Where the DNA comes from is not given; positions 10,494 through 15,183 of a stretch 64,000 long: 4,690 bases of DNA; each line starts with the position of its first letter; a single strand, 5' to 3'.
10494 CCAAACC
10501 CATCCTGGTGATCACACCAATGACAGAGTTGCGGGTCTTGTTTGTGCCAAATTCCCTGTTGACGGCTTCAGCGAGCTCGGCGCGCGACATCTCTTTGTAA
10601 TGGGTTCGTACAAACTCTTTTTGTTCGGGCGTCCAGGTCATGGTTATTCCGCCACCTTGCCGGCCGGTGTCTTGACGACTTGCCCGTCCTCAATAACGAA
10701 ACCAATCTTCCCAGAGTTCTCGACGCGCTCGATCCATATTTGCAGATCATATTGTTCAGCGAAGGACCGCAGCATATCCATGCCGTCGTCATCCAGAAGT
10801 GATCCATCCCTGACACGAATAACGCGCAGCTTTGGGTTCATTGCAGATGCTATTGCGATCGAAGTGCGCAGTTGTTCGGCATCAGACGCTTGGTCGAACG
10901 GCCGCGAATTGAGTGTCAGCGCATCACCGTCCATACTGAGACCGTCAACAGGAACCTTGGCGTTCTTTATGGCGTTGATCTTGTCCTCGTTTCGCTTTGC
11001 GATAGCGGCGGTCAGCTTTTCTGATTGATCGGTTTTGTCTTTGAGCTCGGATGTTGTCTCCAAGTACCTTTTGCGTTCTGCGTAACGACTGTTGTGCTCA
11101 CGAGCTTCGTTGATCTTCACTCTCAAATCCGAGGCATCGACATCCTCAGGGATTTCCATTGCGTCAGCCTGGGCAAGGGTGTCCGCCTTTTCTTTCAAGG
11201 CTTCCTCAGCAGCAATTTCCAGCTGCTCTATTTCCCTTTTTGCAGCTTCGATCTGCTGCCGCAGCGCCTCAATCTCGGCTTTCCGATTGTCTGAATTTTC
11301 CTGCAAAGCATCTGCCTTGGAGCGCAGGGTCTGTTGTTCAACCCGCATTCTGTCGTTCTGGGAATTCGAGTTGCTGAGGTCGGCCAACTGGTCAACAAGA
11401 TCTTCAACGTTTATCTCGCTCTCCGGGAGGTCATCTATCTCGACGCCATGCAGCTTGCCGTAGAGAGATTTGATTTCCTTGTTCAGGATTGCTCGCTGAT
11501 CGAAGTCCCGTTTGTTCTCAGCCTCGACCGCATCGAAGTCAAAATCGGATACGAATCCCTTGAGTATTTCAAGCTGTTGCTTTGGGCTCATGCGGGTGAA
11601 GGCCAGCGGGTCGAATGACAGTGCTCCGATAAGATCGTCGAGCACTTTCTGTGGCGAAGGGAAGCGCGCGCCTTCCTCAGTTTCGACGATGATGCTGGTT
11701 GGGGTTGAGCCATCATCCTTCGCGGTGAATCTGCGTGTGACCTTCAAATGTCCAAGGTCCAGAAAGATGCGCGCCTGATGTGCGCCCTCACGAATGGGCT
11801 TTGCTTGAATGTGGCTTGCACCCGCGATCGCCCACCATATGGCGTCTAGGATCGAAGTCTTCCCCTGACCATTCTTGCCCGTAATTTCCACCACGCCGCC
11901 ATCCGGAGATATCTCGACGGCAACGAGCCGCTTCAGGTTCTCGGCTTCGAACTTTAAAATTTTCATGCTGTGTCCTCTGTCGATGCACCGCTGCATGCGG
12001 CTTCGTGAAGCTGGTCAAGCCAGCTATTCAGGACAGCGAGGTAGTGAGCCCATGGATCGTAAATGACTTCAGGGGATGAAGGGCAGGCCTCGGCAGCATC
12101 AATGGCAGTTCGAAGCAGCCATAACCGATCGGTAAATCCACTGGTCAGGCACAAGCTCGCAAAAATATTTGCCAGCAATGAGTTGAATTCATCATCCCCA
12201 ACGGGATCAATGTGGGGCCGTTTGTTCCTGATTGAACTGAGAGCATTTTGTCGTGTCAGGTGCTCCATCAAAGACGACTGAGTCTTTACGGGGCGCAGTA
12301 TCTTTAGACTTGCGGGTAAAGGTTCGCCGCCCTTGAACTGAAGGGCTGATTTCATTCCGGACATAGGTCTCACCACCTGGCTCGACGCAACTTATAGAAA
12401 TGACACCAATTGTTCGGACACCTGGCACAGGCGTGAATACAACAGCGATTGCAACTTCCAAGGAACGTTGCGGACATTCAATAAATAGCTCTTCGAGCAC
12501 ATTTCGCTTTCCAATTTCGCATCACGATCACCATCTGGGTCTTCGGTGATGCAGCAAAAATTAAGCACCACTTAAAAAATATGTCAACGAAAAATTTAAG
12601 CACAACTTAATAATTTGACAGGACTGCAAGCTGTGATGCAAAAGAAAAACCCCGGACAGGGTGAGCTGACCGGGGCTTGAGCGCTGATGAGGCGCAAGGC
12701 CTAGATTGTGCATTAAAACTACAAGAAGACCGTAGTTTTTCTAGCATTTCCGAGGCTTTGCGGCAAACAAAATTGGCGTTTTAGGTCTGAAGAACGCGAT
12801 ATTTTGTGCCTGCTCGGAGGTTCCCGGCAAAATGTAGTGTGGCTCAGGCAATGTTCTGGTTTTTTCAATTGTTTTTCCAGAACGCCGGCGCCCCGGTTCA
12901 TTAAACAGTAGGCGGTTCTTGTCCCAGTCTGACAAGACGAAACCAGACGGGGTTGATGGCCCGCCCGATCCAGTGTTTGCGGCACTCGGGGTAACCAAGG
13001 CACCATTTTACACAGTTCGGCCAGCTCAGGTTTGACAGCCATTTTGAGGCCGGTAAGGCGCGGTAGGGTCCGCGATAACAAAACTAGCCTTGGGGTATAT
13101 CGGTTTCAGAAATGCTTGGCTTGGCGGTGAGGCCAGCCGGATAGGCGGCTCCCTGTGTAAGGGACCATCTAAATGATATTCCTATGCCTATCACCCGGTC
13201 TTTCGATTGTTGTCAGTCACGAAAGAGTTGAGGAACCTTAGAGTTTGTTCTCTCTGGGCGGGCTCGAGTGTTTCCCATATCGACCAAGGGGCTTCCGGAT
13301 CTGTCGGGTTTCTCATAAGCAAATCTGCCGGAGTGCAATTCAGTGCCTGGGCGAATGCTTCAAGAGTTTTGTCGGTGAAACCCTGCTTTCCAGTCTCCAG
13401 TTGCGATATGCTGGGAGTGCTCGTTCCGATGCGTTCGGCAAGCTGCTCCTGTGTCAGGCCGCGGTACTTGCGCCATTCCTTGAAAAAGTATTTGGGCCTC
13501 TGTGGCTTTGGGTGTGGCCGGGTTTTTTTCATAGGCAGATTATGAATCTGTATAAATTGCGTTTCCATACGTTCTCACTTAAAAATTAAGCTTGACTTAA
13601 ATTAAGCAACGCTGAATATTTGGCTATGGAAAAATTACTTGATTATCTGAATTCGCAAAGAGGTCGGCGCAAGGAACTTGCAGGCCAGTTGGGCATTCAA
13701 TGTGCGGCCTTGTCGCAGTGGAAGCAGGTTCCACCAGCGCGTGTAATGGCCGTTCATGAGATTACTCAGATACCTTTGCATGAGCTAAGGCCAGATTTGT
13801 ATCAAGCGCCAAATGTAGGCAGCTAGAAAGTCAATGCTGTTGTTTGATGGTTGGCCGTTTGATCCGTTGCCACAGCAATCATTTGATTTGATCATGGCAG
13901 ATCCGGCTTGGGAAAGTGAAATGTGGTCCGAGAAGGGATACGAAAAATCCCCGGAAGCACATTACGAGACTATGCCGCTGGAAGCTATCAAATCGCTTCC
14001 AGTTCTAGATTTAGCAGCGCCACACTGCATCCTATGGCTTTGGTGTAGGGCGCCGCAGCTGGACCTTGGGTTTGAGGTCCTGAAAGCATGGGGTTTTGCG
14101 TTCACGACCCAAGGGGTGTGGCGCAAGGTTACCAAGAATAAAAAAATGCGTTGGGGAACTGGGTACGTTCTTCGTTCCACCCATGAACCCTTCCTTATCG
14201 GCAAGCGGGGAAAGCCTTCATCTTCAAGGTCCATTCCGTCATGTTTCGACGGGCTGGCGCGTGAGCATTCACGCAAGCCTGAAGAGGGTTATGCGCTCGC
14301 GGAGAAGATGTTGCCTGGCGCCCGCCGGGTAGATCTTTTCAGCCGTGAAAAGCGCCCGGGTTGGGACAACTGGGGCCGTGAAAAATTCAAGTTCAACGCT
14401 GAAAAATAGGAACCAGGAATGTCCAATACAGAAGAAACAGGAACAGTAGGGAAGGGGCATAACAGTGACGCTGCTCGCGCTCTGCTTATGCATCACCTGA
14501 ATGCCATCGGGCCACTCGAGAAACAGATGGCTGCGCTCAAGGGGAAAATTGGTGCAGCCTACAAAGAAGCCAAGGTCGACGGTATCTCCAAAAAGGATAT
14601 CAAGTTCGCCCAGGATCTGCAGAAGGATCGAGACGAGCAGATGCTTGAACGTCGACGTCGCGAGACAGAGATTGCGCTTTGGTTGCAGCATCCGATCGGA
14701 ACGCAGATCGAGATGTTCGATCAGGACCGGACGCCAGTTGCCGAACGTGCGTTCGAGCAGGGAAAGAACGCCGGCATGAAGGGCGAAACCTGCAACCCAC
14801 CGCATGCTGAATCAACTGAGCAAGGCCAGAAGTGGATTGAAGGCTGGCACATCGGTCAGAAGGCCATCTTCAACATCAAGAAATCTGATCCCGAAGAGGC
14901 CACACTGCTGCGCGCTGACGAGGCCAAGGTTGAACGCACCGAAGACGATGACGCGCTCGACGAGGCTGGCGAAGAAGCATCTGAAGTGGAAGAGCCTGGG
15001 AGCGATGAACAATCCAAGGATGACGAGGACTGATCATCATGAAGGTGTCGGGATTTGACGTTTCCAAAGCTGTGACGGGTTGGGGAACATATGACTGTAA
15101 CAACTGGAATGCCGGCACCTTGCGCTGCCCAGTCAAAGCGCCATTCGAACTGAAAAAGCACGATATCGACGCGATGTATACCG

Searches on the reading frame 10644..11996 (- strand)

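Call 9: search_protein_families(library=pfam, proteins=[window:10644-11996:-], max_evalue=0.01)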
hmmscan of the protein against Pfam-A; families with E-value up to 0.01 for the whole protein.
window:10644-11996:- (450 aa): 5 families
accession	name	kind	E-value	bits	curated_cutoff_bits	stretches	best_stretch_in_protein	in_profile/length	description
PF13476.12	AAA_23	-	1.7e-11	45.6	27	1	20-262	6-176/201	AAA domain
PF13175.12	AAA_15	-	1.6e-08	35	32.1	1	11-356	1-292/374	AAA ATPase domain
PF02463.25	SMC_N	-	7.8e-06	25.9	40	1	14-68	3-61/220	RecF/RecN/SMC N terminal domain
PF13555.12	AAA_29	-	7.3e-05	22.9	27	1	26-61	16-50/61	P-loop containing region of AAA domain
PF00005.33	ABC_tran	-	0.0033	18.5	25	0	32-56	10-34/137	ABC transporter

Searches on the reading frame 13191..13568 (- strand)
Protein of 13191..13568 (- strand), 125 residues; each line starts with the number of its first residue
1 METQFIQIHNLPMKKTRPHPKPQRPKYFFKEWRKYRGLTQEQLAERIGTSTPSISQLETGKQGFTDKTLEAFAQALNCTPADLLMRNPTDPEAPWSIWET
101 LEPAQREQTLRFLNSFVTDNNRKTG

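Call 28: search_protein_families(library=pfam, proteins=[window:13191-13568:-], max_evalue=0.01)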
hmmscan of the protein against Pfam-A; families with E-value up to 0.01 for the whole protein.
window:13191-13568:- (125 aa): 6 families
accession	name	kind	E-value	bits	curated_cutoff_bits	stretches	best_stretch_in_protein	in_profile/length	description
PF01381.28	HTH_3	-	1.7e-14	54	23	1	30-83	2-55/55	Helix-turn-helix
PF13560.12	HTH_31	-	9.1e-13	48.8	27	1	29-82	6-60/64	Helix-turn-helix domain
PF13443.12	HTH_26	-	4.6e-11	43.2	22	1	35-88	8-62/63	Cro/C1-type HTH DNA-binding domain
PF12844.13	HTH_19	-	1.4e-09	38.2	30.2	1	28-86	3-61/64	Helix-turn-helix domain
PF04545.22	Sigma70_r4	-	0.00029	20.7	24.1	1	32-59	15-42/50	Sigma-70, region 4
PF13744.12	HTH_37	-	0.0017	18.6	27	1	31-62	25-56/80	Helix-turn-helix domain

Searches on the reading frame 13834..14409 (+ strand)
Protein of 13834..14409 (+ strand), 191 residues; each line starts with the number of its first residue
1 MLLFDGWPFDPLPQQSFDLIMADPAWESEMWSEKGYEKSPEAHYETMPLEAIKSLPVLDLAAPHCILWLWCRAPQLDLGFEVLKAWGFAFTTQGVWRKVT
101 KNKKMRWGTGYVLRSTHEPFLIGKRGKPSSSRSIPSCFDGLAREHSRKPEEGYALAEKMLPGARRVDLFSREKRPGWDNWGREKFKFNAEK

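Call 28: search_protein_families(library=pfam, proteins=[window:13834-14409:+], max_evalue=0.01)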
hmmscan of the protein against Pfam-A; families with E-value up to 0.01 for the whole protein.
window:13834-14409:+ (191 aa): 1 family
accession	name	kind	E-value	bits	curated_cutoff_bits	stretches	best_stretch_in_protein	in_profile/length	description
PF05063.20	MT-A70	-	3e-32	112.3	23.9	1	17-183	1-172/172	MT-A70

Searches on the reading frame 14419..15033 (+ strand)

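Call 28: search_protein_families(library=pfam, proteins=[window:14419-15033:+], max_evalue=0.01)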
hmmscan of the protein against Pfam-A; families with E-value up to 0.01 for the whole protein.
window:14419-15033:+ (204 aa): 1 family
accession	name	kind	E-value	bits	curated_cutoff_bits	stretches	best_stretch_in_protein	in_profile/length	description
PF04957.18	RMF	-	1.7e-06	28.4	27.9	1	99-146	1-48/53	Ribosome modulation factor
